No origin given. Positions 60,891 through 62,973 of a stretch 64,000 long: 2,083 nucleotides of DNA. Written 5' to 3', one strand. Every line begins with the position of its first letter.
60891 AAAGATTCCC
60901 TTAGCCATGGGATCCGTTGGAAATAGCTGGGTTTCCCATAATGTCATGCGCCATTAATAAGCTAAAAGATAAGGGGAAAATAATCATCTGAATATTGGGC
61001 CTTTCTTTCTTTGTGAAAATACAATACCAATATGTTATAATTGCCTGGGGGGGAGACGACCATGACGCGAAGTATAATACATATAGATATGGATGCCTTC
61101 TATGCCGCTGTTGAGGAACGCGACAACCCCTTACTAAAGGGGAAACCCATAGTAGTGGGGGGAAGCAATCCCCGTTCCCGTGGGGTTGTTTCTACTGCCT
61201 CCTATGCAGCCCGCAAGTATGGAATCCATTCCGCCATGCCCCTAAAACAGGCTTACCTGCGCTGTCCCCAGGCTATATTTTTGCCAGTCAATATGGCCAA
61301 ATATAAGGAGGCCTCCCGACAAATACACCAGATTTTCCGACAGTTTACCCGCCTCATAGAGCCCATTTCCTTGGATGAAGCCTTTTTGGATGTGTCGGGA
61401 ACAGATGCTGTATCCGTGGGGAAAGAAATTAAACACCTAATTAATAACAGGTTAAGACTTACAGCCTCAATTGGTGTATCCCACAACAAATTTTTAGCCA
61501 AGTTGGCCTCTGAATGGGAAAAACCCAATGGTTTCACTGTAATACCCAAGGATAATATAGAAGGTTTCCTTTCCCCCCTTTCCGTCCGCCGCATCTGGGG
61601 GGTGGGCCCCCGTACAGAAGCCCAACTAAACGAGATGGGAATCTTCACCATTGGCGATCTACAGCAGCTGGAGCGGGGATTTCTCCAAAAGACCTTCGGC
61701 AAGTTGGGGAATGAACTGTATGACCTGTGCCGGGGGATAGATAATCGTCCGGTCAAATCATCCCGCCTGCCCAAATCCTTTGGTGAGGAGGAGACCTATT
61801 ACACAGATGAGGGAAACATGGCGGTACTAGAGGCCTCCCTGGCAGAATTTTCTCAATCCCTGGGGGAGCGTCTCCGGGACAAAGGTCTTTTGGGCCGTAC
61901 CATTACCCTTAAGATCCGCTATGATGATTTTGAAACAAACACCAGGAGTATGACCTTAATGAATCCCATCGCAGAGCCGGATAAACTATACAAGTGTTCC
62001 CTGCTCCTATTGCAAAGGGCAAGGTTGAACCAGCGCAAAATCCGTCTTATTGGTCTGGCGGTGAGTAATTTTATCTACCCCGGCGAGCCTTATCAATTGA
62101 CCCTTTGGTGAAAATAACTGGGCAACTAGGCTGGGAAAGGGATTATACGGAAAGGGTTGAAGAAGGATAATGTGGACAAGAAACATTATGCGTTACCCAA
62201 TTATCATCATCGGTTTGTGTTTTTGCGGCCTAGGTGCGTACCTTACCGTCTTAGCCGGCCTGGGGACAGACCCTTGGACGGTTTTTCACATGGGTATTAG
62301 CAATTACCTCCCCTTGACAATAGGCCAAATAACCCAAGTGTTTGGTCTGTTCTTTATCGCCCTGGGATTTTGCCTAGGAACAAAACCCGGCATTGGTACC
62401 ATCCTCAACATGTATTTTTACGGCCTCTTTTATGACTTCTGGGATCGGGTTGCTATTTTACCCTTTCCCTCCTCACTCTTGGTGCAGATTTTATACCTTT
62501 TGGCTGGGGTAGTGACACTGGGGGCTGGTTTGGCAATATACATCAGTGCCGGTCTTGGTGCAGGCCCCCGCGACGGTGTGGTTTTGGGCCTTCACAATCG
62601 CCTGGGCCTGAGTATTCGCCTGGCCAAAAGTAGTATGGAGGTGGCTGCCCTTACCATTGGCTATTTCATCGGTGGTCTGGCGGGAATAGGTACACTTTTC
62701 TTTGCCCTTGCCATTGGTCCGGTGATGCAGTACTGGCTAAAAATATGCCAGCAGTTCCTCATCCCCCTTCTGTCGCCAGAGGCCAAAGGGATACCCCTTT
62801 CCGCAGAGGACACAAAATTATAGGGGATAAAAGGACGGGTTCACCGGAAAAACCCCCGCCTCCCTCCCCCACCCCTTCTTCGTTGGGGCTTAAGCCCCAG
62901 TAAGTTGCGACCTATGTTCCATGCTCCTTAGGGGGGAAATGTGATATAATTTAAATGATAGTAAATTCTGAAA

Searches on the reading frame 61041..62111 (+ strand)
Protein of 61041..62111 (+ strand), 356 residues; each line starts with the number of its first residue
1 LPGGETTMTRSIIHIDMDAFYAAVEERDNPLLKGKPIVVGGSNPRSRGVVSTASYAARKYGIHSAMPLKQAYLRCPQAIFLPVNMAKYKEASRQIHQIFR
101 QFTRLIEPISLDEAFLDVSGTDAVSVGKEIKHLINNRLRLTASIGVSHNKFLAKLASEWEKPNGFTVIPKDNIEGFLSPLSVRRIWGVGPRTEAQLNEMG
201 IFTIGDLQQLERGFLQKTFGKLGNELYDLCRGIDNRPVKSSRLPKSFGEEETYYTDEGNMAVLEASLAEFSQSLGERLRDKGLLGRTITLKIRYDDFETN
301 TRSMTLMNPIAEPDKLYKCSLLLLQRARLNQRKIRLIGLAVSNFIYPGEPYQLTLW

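Call 11: search_protein_families(library=pfam, proteins=[window:61041-62111:+], max_evalue=0.01)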
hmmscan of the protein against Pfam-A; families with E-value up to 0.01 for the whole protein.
window:61041-62111:+ (356 aa): 6 families
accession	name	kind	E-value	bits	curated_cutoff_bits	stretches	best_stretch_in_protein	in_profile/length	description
PF00817.25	IMS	-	2.7e-49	167.3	23.2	1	15-158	1-148/148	impB/mucB/samB family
PF11799.13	IMS_C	-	6e-26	91.4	20.7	1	244-355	1-109/109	impB/mucB/samB family C-terminal domain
PF21999.2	IMS_HHH_1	-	1.8e-13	51.2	27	1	187-234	5-53/53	DNA polymerase-iota, thumb domain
PF11798.14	IMS_HHH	-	2.2e-08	34.3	24.4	1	171-201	2-32/32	IMS family HHH motif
PF21704.3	POLH-Rev1_HhH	-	4.4e-05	24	27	1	197-233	19-56/56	DNApol eta/Rev1, HhH motif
PF10391.15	DNA_pol_lambd_f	-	0.0011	19.1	29.8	1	184-216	5-37/51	Fingers domain of DNA polymerase lambda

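Call 44: find_encoding_contigs(protein=window:61041-62111:+, flank=10000, max_places=3)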
Protein window:61041-62111:+ (356 aa): no gene with exactly this product is on record in the collection.

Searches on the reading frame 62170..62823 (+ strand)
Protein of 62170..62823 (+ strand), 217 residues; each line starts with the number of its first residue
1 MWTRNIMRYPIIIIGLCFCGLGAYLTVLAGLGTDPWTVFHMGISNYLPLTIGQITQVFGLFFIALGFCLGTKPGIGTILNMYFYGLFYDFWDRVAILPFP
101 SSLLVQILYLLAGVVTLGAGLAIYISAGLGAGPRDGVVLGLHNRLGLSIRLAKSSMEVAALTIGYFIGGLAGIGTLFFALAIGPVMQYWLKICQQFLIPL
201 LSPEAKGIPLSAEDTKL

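Call 11: search_protein_families(library=pfam, proteins=[window:62170-62823:+], max_evalue=0.01)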
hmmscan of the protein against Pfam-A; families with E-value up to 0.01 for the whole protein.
window:62170-62823:+ (217 aa): 0 families

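Call 49: find_encoding_contigs(protein=window:62170-62823:+, flank=10000, max_places=2)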
Protein window:62170-62823:+ (217 aa): no gene with exactly this product is on record in the collection.

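Call 78: search_protein_families(library=padloc, proteins=[window:62170-62823:+], max_evalue=0.001)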
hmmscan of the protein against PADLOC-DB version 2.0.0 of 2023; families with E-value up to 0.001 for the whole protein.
window:62170-62823:+ (217 aa): 0 families
